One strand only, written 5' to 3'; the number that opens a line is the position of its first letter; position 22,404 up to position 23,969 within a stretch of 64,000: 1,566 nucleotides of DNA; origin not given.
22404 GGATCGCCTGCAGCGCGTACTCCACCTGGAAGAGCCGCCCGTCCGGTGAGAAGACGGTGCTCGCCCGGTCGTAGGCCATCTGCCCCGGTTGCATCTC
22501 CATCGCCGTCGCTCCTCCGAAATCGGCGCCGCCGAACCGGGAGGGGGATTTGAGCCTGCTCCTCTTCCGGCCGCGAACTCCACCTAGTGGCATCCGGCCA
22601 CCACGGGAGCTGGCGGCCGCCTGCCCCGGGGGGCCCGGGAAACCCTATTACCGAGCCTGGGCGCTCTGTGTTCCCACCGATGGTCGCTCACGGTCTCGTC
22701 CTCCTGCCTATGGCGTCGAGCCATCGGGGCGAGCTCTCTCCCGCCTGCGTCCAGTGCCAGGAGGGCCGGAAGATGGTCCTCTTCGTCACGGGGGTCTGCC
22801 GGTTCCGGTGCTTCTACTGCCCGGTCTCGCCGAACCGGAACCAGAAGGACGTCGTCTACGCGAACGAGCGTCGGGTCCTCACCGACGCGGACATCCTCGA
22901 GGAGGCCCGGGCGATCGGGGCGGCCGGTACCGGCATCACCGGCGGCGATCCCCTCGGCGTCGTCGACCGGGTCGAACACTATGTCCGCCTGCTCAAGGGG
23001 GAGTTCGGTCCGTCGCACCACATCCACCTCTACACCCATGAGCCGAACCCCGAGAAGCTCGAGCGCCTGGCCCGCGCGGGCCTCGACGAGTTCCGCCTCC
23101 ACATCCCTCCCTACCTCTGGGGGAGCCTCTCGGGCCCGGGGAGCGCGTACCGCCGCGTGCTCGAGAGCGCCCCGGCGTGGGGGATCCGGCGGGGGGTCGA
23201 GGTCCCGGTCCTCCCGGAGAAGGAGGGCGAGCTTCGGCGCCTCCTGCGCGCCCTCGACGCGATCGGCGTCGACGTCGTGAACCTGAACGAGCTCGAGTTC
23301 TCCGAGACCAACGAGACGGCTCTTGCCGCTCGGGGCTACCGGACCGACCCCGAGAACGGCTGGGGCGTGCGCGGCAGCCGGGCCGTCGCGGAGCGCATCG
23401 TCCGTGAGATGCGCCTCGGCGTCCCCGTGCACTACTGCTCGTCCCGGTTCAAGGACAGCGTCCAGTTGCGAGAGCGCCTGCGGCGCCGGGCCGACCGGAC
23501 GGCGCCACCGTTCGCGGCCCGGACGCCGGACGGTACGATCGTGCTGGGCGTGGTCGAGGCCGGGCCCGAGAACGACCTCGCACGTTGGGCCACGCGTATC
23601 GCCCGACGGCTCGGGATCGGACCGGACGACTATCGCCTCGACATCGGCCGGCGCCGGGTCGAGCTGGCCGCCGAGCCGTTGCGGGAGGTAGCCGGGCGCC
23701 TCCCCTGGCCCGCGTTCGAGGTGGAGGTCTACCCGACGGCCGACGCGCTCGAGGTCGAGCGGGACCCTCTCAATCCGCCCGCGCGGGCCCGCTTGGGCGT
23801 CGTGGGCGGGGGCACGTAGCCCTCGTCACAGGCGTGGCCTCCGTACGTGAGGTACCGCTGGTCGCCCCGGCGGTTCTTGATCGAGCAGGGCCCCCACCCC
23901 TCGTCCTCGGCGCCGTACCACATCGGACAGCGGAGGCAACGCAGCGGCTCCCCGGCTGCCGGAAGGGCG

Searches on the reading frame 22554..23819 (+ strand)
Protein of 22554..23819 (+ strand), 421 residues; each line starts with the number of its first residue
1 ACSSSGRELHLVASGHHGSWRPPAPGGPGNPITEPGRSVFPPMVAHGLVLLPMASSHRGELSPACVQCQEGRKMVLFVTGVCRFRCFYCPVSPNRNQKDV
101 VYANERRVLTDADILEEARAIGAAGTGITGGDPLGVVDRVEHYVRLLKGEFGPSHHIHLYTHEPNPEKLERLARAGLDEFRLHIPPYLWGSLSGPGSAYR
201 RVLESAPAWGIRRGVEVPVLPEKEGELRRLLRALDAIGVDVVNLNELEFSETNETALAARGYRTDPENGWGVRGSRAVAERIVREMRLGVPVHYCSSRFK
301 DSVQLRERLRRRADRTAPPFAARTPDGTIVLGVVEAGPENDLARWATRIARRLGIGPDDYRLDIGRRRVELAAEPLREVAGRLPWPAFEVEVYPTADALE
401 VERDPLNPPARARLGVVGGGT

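Call 11: search_protein_families(library=pfam, proteins=[window:22554-23819:+], max_evalue=0.001)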
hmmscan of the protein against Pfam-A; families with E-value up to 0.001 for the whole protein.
window:22554-23819:+ (421 aa): 2 families
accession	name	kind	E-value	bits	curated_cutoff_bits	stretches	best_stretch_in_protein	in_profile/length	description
PF04055.27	Radical_SAM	-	2e-12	48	29.5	1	78-183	3-108/166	Radical SAM superfamily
PF13353.11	Fer4_12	-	0.00063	20.5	22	1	70-161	4-90/137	4Fe-4S single cluster domain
